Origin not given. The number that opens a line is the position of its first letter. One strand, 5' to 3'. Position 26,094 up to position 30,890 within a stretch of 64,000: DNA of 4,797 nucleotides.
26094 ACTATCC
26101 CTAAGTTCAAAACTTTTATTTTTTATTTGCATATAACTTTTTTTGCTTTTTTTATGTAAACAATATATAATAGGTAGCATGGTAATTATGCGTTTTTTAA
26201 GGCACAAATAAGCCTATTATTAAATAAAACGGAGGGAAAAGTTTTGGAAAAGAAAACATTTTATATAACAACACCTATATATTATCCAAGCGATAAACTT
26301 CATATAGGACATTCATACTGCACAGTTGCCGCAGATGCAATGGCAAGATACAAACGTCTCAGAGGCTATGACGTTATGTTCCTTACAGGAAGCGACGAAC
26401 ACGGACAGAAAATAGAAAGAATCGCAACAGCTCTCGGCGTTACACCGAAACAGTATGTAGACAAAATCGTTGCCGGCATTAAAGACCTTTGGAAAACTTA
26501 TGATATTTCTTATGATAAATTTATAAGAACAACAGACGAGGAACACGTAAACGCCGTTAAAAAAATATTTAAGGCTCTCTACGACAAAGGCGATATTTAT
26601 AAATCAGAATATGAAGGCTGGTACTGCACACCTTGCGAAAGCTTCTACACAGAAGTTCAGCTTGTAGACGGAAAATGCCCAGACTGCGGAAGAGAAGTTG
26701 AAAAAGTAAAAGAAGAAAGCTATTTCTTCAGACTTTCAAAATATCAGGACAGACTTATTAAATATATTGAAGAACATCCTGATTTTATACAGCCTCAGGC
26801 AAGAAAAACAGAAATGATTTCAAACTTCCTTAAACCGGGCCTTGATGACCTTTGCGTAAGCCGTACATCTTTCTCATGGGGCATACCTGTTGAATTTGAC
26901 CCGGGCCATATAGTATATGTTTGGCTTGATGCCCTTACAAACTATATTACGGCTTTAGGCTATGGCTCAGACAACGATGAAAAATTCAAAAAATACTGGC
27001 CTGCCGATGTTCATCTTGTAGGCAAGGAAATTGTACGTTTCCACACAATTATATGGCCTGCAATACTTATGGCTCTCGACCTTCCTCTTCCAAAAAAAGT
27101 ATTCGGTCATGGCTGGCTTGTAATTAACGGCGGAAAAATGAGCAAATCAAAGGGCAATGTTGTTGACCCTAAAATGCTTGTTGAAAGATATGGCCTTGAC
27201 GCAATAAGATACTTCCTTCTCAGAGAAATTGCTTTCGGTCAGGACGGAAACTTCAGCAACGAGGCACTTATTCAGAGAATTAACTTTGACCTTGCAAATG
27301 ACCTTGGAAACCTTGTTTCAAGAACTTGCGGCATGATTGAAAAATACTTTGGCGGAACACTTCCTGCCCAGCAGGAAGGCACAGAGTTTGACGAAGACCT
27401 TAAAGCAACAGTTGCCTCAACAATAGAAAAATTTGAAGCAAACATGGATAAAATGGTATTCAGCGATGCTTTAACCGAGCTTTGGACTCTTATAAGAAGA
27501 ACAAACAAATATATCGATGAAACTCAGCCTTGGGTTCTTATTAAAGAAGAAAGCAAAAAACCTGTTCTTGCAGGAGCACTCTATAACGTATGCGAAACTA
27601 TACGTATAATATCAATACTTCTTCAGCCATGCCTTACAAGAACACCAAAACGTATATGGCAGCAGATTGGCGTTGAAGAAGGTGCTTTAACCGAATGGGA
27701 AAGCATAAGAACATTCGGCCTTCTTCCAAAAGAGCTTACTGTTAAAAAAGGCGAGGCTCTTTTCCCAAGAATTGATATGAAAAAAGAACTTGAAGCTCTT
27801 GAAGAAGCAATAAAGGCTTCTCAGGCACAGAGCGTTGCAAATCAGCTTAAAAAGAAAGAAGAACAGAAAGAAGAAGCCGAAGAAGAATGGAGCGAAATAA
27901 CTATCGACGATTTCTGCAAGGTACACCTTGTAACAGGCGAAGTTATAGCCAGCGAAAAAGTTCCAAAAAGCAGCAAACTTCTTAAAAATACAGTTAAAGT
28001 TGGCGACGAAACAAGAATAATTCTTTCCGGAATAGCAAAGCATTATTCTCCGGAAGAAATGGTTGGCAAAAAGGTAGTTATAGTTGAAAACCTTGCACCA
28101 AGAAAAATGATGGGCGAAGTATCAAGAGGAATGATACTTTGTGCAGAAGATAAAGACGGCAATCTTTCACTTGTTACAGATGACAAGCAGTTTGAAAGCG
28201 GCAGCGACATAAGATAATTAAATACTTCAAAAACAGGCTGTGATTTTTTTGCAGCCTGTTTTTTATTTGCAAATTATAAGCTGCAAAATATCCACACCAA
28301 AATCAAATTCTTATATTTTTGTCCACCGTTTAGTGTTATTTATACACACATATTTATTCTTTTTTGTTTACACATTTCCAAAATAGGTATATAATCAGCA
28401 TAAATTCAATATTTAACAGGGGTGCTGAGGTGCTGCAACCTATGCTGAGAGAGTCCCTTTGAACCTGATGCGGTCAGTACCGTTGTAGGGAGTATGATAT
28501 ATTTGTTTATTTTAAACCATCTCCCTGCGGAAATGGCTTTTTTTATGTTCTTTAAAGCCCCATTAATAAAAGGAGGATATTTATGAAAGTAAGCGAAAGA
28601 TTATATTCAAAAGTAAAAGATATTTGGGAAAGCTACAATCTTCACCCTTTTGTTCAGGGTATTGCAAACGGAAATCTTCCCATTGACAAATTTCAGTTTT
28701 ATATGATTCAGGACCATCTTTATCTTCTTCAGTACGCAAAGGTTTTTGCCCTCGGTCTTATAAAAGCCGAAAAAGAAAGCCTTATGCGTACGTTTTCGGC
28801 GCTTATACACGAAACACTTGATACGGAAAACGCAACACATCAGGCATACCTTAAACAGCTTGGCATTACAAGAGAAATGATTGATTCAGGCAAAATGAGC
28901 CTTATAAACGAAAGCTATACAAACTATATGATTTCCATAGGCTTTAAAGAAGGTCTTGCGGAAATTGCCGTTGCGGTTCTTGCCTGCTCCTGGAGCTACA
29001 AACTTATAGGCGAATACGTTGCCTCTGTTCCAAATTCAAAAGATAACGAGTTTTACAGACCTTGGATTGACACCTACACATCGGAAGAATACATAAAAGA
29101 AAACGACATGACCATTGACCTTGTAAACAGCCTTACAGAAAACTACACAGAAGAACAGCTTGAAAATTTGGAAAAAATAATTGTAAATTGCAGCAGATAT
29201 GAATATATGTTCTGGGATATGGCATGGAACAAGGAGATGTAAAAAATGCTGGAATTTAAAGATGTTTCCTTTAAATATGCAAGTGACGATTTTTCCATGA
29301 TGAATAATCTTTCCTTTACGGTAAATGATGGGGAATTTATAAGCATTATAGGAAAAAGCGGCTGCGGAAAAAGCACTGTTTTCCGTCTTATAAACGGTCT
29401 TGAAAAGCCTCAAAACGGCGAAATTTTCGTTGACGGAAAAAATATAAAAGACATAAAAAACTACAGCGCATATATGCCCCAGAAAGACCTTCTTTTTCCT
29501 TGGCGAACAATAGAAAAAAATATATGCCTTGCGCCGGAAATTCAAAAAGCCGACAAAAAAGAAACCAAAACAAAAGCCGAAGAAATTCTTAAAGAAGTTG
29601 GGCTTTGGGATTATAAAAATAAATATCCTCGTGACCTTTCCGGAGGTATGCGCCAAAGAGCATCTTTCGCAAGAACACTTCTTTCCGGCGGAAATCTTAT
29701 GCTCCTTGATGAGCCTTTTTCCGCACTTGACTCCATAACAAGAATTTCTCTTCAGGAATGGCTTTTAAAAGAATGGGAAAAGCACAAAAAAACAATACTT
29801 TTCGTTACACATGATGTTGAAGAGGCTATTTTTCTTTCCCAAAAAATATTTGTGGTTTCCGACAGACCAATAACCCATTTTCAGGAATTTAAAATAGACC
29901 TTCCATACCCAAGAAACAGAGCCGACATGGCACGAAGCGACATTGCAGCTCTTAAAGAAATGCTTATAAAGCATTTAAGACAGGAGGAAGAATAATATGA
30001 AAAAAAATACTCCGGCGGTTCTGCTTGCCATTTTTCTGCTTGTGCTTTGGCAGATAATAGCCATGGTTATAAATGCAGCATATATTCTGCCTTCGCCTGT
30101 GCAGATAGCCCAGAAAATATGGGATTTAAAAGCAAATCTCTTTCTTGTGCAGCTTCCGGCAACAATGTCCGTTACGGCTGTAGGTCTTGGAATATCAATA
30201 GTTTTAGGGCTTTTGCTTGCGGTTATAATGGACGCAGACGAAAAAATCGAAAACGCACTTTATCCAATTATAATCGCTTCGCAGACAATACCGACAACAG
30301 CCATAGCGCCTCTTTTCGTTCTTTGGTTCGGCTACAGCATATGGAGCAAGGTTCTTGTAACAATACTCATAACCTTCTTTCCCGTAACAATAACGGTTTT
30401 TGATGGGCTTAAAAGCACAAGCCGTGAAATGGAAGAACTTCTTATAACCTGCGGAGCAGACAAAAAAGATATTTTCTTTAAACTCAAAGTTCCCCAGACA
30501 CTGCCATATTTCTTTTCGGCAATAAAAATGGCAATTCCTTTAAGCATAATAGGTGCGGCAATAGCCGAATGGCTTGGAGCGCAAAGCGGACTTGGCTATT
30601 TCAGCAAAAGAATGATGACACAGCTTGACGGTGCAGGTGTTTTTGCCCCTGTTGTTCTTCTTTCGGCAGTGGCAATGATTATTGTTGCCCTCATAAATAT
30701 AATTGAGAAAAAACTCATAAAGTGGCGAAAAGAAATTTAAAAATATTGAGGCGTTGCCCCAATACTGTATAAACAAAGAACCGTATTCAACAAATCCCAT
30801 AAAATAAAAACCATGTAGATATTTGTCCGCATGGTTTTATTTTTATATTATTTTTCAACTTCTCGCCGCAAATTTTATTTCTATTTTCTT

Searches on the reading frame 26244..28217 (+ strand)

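Call 74: search_protein_families(library=pfam, proteins=[window:26244-28217:+], max_evalue=0.00001)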
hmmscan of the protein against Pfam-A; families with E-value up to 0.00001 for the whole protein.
window:26244-28217:+ (657 aa): 6 families
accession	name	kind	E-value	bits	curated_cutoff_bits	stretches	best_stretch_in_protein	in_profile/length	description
PF09334.17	tRNA-synt_1g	-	6.1e-121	404.3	20.1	2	154-361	177-390/391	tRNA synthetases class I (M)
PF00133.28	tRNA-synt_1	-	4.3e-37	128.3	22.7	2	2-216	21-243/414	tRNA synthetases class I (I, L, M and V)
PF01588.26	tRNA_bind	-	5.5e-27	94.1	27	1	562-654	1-95/96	Putative tRNA binding domain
PF01406.26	tRNA-synt_1e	-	1.1e-15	58.2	27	1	7-141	13-145/301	tRNA synthetases class I (C) catalytic domain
PF19303.5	Anticodon_3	-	1.2e-09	38.6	23.5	1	374-513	2-138/152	Anticodon binding domain of methionyl tRNA ligase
PF08264.19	Anticodon_1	-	8.5e-08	32.6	25.1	1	388-542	6-145/148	Anticodon-binding domain of tRNA ligase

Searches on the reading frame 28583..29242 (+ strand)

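Call 74: search_protein_families(library=pfam, proteins=[window:28583-29242:+], max_evalue=0.00001)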
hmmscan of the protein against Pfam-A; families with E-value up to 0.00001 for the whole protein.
window:28583-29242:+ (219 aa): 1 family
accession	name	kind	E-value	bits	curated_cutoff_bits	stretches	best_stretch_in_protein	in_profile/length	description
PF03070.21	TENA_THI-4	-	1.5e-54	185.4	22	1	9-216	2-209/210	TENA/THI-4/PQQC family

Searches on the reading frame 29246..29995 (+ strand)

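Call 74: search_protein_families(library=pfam, proteins=[window:29246-29995:+], max_evalue=0.00001)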
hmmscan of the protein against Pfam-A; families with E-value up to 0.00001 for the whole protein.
window:29246-29995:+ (249 aa): 1 family
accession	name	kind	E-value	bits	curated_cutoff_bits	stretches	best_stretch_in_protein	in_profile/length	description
PF00005.33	ABC_tran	-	2.6e-34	119.2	25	1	20-158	2-136/137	ABC transporter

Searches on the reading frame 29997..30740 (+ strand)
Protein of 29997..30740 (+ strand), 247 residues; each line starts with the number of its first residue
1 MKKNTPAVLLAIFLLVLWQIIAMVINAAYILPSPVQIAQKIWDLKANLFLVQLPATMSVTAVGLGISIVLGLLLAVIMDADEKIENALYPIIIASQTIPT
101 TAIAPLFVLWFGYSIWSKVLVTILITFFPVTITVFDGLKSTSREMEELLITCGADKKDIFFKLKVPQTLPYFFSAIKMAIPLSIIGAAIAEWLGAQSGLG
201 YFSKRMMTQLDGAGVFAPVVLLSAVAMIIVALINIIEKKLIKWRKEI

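Call 74: search_protein_families(library=pfam, proteins=[window:29997-30740:+], max_evalue=0.00001)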
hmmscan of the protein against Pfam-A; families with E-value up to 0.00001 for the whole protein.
window:29997-30740:+ (247 aa): 1 family
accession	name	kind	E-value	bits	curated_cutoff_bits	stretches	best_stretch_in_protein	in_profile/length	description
PF00528.27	BPD_transp_1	-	1.3e-30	106.9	26.4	1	68-241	2-183/184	Binding-protein-dependent transport system inner membrane component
